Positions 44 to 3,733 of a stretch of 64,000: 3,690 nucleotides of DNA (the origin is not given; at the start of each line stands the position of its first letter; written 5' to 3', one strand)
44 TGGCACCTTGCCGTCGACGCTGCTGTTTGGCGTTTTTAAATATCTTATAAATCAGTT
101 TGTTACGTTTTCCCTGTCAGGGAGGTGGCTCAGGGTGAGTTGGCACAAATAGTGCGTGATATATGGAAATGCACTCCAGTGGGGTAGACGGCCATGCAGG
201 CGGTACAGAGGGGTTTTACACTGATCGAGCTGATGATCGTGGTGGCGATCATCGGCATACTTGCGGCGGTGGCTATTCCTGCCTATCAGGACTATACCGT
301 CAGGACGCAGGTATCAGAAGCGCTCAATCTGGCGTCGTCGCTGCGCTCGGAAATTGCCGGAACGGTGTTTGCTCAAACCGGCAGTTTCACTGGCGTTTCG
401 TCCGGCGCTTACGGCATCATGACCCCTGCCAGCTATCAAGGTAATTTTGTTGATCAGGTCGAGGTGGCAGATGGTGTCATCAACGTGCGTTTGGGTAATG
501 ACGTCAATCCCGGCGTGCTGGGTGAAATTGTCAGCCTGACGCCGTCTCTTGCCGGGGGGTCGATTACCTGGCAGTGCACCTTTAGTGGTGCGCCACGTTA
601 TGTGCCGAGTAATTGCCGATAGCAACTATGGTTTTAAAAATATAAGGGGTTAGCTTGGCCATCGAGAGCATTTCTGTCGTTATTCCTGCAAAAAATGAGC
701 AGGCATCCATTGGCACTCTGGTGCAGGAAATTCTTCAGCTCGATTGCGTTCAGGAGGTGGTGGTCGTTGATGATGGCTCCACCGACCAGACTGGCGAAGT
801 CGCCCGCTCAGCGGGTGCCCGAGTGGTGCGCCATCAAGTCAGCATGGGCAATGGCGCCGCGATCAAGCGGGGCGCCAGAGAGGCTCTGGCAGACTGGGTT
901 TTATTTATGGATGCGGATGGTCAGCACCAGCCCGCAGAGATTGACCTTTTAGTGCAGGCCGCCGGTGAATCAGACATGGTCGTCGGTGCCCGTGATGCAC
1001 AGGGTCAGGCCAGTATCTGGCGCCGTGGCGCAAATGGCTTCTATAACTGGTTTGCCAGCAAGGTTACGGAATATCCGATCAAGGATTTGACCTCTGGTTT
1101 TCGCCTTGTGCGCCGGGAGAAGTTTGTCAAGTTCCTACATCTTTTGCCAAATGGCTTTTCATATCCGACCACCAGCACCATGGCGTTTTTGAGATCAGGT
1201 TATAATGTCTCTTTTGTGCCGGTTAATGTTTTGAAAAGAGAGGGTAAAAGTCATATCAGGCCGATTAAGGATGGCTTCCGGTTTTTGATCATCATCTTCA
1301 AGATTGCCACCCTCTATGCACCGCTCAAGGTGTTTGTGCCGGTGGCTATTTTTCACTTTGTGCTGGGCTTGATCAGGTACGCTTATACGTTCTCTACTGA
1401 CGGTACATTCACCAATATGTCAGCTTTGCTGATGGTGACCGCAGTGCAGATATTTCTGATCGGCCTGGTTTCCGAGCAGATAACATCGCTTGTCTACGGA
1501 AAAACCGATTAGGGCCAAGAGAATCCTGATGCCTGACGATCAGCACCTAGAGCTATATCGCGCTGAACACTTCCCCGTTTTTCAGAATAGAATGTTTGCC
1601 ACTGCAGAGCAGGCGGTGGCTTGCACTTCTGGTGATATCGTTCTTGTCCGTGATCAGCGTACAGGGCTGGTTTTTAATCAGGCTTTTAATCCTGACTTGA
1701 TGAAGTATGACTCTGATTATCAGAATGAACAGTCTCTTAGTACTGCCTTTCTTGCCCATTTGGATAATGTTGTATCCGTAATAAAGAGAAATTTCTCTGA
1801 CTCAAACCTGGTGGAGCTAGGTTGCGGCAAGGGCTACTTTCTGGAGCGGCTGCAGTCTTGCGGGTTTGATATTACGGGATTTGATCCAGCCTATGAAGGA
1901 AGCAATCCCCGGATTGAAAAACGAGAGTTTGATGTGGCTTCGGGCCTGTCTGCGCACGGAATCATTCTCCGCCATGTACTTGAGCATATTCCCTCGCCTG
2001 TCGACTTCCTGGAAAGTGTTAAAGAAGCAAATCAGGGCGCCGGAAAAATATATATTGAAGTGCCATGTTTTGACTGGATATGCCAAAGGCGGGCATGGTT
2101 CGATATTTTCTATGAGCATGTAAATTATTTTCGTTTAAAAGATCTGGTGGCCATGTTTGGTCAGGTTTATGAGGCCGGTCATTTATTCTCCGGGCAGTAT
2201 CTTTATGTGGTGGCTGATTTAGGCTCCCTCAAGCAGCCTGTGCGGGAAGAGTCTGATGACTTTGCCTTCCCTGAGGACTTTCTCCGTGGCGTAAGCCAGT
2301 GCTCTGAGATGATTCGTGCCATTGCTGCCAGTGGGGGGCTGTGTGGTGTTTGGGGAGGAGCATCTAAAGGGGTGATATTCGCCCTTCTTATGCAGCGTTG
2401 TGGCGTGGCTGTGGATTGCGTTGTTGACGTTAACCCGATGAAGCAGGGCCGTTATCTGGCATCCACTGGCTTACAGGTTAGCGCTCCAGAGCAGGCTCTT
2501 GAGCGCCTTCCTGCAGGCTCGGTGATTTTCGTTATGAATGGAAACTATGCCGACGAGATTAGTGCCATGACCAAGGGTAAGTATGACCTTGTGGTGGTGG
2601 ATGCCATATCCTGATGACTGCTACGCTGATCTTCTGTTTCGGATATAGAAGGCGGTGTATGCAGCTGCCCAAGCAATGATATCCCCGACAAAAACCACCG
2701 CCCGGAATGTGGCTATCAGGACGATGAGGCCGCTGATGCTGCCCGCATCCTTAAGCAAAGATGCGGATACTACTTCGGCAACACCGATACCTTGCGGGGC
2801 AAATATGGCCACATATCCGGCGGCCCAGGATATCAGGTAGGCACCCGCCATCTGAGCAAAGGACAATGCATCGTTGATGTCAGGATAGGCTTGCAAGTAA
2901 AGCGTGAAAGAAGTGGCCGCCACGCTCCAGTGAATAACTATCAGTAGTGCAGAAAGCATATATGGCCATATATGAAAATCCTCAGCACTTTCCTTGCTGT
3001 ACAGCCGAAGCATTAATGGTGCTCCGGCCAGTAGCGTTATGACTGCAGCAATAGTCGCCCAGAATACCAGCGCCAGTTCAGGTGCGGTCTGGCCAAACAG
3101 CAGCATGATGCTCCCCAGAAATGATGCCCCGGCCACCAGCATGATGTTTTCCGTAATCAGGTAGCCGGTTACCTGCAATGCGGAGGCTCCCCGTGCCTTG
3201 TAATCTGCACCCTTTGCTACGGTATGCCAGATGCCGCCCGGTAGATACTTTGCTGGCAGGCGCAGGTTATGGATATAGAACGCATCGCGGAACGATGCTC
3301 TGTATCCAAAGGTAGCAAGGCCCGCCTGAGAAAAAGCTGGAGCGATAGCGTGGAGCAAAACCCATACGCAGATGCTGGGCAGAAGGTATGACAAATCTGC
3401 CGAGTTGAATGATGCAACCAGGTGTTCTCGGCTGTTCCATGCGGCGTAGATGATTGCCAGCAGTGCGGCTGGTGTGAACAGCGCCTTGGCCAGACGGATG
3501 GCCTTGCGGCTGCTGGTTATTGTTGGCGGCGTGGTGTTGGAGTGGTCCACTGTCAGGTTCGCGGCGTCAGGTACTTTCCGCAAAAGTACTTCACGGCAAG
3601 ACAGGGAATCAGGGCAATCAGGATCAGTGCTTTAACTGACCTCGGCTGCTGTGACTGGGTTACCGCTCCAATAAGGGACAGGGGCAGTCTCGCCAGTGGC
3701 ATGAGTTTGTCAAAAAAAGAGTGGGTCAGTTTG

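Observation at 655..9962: Eleven-gene glycan island inserted between pilA and nadC predicts a CDP-linked C-methyl, O-methyl 6-deoxyhexose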

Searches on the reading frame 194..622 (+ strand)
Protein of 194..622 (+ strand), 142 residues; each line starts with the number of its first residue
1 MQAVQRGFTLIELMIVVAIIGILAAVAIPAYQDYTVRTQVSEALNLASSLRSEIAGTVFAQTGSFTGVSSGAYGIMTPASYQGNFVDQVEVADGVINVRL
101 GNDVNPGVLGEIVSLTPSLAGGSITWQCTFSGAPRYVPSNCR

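Call 13: search_protein_families(library=pfam, proteins=[window:194-622:+], max_evalue=1)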
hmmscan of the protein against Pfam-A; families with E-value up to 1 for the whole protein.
window:194-622:+ (142 aa): 2 families
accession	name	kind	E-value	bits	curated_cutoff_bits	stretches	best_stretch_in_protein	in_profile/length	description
PF00114.24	Pilin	-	4.6e-16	60.1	22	1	36-142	1-108/108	Pilin (bacterial filament)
PF07963.17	N_methyl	-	9.1e-10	38.1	21.2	1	5-28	4-27/27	Prokaryotic N-terminal methylation motif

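Call 14: search_protein_families(library=ncbifam, proteins=[window:194-622:+], max_evalue=1)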
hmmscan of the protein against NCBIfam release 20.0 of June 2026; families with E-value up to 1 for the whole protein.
window:194-622:+ (142 aa): 15 families
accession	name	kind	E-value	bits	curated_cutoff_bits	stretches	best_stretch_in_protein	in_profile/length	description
NF007862.0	PRK10574.1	equivalog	7.6e-20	71.5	138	1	4-129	3-123/145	prepilin peptidase-dependent pilin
NF041775.1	typeIV_PilA_Myxo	equivalog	2.7e-13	50.4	400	1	5-44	10-49/214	type IV pilin protein PilA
TIGR02532.1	IV_pilin_GFxxxE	domain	3.4e-10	39.3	16.3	1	5-28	1-24/24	prepilin-type N-terminal cleavage/methylation domain-containing protein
TIGR01708.2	typeII_sec_gspH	equivalog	1.3e-09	38.3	80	1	5-54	1-51/169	type II secretion system minor pseudopilin GspH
TIGR01710.1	typeII_sec_gspG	equivalog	2.8e-07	30.7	88.85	1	6-43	1-38/134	type II secretion system major pseudopilin GspG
NF040999.1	pilin_ComGC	equivalog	9.2e-06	25.8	75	1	6-32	2-28/84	competence type IV pilus major pilin ComGC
NF007800.0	PRK10506.1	equivalog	2.1e-05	24.4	158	1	4-43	7-46/163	prepilin peptidase-dependent protein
TIGR02596.1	TIGR02596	subfamily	8.6e-05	22.7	70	1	8-36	1-29/196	Verru_Chthon cassette protein D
NF041013.1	T4P_ComGE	equivalog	0.00026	21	49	1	6-36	4-34/83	competence type IV pilus minor pilin ComGE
TIGR01711.1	gspJ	equivalog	0.011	15.5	64.85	1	6-35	1-27/192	type II secretion system minor pseudopilin GspJ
TIGR01707.1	gspI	equivalog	0.021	15.3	44.35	1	7-37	1-31/101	type II secretion system minor pseudopilin GspI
NF040982.1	ComGD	equivalog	0.021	15.2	70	1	5-33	1-29/139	competence type IV pilus minor pilin ComGD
TIGR02523.1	type_IV_pilV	equivalog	0.028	14.9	52.2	1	5-60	1-56/139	type IV pilus modification protein PilV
NF007848.0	PRK10557.1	equivalog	0.044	13.1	120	1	2-44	7-52/192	prepilin peptidase-dependent protein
NF000440.2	blaTHIN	exception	0.052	12.6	700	1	49-131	119-200/316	THIN family subclass B3 metallo-beta-lactamase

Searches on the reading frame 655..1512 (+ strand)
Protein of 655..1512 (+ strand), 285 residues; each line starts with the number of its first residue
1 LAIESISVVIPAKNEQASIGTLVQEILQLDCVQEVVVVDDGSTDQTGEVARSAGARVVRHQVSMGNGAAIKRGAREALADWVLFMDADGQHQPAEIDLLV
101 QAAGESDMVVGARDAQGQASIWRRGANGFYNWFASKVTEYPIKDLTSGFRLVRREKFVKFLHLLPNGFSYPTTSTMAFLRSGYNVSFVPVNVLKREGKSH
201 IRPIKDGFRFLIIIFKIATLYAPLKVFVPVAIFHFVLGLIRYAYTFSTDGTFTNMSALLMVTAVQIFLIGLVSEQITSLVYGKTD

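Call 6: search_protein_families(library=pfam, proteins=[window:655-1512:+], max_evalue=0.001)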
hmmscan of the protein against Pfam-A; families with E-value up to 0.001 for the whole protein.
window:655-1512:+ (285 aa): 4 families
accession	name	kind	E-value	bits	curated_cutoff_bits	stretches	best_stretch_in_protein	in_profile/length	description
PF00535.33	Glycos_transf_2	-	6.5e-28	98.2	23.3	1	7-157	1-164/168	Glycosyl transferase family 2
PF13641.12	Glyco_tranf_2_3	-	6.7e-08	33.2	27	1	6-122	3-132/230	Glycosyltransferase like family 2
PF10111.15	Glyco_tranf_2_2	-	6.8e-07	29.5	27.3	1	7-91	1-94/276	Glycosyltransferase like family 2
PF13704.12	Glyco_tranf_2_4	-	2e-05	25.4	27.5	1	13-88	1-81/98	Glycosyl transferase family 2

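Call 7: search_protein_families(library=ncbifam, proteins=[window:655-1512:+], max_evalue=0.001)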
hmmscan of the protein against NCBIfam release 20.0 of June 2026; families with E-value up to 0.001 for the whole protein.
window:655-1512:+ (285 aa): 17 families
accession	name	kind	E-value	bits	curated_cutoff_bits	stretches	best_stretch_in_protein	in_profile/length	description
TIGR04182.1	glyco_TIGR04182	equivalog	2.1e-39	135.6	325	1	6-278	2-284/293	S-layer glycoprotein N-glycosyltransferase AglJ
NF058614.1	PPMAGASynPpgS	equivalog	6.4e-25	87.9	370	1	7-196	3-200/226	polyprenyl-phospho-N-acetylgalactosaminyl synthase PpgS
NF007986.1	PRK10714.1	equivalog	3.9e-19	68.8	529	1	2-278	4-295/316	undecaprenyl-phosphate 4-deoxy-4-formamido-L-arabinose transferase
NF047588.1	GlcsyltransPgfSStrep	equivalog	8.4e-19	67.9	500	1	6-281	3-292/308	glycosyltransferase PgfS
NF041391.1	DPhHxTase_Halo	equivalog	1.7e-18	66.4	375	1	12-217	3-208/213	dolichyl-phosphate hexose transferase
TIGR04283.1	glyco_like_mftF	equivalog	3.2e-18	66.1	182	1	6-118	1-112/221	TIGR04283 family arsenosugar biosynthesis glycosyltransferase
NF010496.0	PRK13915.1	equivalog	5.5e-17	61.8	262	1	4-90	31-128/307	glucosyl-3-phosphoglycerate synthase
TIGR03965.1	mycofact_glyco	equivalog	1.1e-14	54.2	280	1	4-97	74-173/467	mycofactocin biosynthesis glycosyltransferase MftF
TIGR03469.1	HpnB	hypoth_equivalog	3.9e-11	42.6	379.25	1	5-108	45-165/386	hopene-associated glycosyltransferase HpnB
NF041875.1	EPS_EpsD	equivalog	5.9e-11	42.3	370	1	6-97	1-98/325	exopolysaccharide biosynthesis glycosyltransferase EpsD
TIGR03937.1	PgaC_IcaA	equivalog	1e-10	41.2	422.3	1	3-106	44-153/407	poly-beta-1,6-N-acetyl-D-glucosamine synthase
NF007482.0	PRK10073.1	equivalog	1.8e-09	37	423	1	4-111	6-118/334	glycosyltransferase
NF041865.1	EpsU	equivalog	9.4e-08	31.5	700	1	6-94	41-138/394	exopolysaccharide biosynthesis GT2 family glycosyltransferase EpsU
NF045692.1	OglycostaseCruG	equivalog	2.8e-07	29.8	600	1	3-107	40-156/386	2'-O-glycosyltransferase CruG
NF047683.1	TeichurnBiosyTuaG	equivalog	8.2e-07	28.9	400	1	4-98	6-106/252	teichuronic acid biosynthesis protein TuaG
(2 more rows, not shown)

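Call 63: search_solved_structures(query=window:655-1512:+, max_evalue=0.0001)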
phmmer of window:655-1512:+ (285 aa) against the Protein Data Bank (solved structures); distinct sequences matched with E-value up to 0.0001: 15.
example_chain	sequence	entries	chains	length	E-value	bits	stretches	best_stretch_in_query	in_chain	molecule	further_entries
5mlz_A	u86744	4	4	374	1.2e-13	54.4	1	5-171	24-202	Dolichol monophosphate mannose synthase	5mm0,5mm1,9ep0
9bhc_C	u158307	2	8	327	1.7e-13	53.8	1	3-196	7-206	Undecaprenyl-phosphate 4-deoxy-4-formamido-L-arabinose transferase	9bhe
8vxh_A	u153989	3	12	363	2.4e-13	53.4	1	3-196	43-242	Undecaprenyl-phosphate 4-deoxy-4-formamido-L-arabinose transferase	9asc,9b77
9hwj_A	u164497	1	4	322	2e-12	50.4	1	3-276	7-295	Undecaprenyl-phosphate 4-deoxy-4-formamido-L-arabinose transferase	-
5eke_A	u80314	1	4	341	4.3e-09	39.5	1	5-276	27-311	Uncharacterized glycosyltransferase sll0501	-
5ekp_C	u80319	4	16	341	5.2e-09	39.2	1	5-276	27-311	Uncharacterized glycosyltransferase sll0501 | Glycosyltransferase sll0501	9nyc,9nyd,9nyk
9nye_A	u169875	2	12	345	5.4e-09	39.1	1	5-276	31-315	Glycosyltransferase sll0501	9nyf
7pdo_A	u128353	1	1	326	2e-08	37.3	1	4-88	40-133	Glucosyl-3-phosphoglycerate synthase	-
7p5l_A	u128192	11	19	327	2e-08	37.3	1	4-88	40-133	Glucosyl-3-phosphoglycerate synthase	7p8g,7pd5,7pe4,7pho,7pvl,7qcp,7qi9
3ckj_A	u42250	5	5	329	3.7e-08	36.4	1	4-89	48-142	Putative uncharacterized protein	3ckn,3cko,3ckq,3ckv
4y6n_A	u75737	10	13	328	4.1e-08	36.2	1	4-89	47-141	Glucosyl-3-phosphoglycerate synthase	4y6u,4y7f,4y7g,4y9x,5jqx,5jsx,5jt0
3e25_A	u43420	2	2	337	4.3e-08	36.1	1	4-89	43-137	Putative uncharacterized protein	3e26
4ddz_A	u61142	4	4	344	4.5e-08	36.1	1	4-89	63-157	GLUCOSYL-3-PHOSPHOGLYCERATE SYNTHASE (GpgS) | Glucosyl-3-phosphoglycerate synthase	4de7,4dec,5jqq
6p61_A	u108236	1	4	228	3.7e-06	29.8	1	5-90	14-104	Glycosyltransferase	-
22ao_A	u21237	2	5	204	1.3e-05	28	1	6-89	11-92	GmaR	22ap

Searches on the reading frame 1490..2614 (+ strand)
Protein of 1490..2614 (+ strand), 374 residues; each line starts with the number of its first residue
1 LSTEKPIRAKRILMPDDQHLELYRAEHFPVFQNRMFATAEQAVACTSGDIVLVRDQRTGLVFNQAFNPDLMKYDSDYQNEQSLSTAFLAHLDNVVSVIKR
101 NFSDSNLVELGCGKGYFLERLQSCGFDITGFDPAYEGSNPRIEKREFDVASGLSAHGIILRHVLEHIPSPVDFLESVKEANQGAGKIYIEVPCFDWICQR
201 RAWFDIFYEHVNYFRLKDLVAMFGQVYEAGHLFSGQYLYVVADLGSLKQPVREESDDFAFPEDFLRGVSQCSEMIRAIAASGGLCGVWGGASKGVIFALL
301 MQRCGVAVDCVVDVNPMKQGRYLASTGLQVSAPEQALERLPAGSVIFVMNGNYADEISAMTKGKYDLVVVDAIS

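Call 6: search_protein_families(library=pfam, proteins=[window:1490-2614:+], max_evalue=0.001)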
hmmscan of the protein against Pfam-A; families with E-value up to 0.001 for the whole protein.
window:1490-2614:+ (374 aa): 5 families
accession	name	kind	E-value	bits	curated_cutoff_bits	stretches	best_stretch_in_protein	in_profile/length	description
PF13489.12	Methyltransf_23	-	1.5e-20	74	27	1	95-224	14-155/164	Methyltransferase domain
PF08484.17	Methyltransf_14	-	2.5e-08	34.3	23.5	1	269-361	55-145/160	C-methyltransferase C-terminal domain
PF08242.18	Methyltransf_12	-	0.00071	20.7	30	0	108-179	1-90/98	Methyltransferase domain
PF08241.18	Methyltransf_11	-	0.00071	20.6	21.2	0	109-187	2-93/95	Methyltransferase domain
PF13578.12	Methyltransf_24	-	0.00095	20.5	26.3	0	285-372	3-76/105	Methyltransferase domain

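Call 7: search_protein_families(library=ncbifam, proteins=[window:1490-2614:+], max_evalue=0.001)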
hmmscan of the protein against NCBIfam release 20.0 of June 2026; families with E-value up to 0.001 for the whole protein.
window:1490-2614:+ (374 aa): 1 family
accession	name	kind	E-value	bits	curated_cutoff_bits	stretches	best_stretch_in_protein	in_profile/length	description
TIGR04096.1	dnd_rel_methyl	subfamily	0.00029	19.7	150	1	104-142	30-68/478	DNA phosphorothioation-associated putative methyltransferase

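Call 44: search_solved_structures(query=window:1490-2614:+, max_evalue=0.01)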
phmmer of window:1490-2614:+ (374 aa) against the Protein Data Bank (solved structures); distinct sequences matched with E-value up to 0.01: 11.
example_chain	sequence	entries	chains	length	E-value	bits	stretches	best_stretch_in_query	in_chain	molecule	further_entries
4rv9_A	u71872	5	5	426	2e-11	46.8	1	77-359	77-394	D-mycarose 3-C-methyltransferase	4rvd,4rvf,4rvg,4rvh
2p7h_A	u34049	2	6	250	0.0014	20.9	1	101-193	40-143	Hypothetical protein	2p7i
5t64_A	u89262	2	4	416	0.0016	20.7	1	71-360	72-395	Sugar 3-C-methyl transferase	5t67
4e2x_A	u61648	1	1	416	0.0017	20.7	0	102-359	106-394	TcaB9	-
5dm2_A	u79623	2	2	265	0.0034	19.7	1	65-147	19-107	Methyltransferase domain family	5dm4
3ndi_A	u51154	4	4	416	0.0036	19.6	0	102-359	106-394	Methyltransferase | TcaB9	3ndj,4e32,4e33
4e31_A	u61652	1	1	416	0.0037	19.6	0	102-359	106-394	TcaB9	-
5dm1_A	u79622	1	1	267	0.0038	19.5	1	65-147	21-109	Methyltransferase domain family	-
4kwc_A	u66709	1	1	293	0.0044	19.3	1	65-139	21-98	BpumL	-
3hnr_A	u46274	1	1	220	0.0064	18.8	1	59-150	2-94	probable methyltransferase BT9727_4108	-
4e2y_A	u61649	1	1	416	0.0072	18.6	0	102-359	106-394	TcaB9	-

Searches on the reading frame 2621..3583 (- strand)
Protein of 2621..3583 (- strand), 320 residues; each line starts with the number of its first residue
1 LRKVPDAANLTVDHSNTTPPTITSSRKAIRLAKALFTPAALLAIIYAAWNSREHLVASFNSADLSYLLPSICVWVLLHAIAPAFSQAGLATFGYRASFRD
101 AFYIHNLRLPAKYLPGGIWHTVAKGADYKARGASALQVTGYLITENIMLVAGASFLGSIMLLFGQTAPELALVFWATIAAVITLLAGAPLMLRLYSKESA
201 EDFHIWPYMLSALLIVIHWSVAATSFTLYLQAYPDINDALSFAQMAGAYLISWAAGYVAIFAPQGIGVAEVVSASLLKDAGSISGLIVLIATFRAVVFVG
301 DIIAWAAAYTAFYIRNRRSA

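Call 6: search_protein_families(library=pfam, proteins=[window:2621-3583:-], max_evalue=0.001)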
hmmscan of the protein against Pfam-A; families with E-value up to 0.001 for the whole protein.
window:2621-3583:- (320 aa): 1 family
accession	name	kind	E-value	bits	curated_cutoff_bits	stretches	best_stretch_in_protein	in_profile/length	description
PF03706.18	LPG_synthase_TM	-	0.00012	22.1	33.4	1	42-298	10-295/302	Lysylphosphatidylglycerol synthase TM region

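Call 7: search_protein_families(library=ncbifam, proteins=[window:2621-3583:-], max_evalue=0.001)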
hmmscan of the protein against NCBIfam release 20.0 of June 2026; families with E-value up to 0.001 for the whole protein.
window:2621-3583:- (320 aa): 0 families

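Call 64: search_solved_structures(query=window:2621-3583:-, max_evalue=10)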
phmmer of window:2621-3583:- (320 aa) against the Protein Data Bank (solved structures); distinct sequences matched with E-value up to 10: 0.

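Call 78: search_protein_families(library=pfam, alignment_id=A5, max_evalue=0.01)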
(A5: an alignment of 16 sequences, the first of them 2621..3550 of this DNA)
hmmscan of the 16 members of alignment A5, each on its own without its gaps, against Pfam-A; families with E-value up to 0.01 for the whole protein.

A. member 1, window:2621-3550:- (309 aa): 1 family
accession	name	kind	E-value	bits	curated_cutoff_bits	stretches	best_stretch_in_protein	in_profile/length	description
PF03706.18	LPG_synthase_TM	-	9.5e-05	22.4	33.4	1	31-287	10-295/302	Lysylphosphatidylglycerol synthase TM region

B. families by the number of members that match (of 16 scanned): 1 family
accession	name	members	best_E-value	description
PF03706.18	LPG_synthase_TM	13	2.1e-20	Lysylphosphatidylglycerol synthase TM region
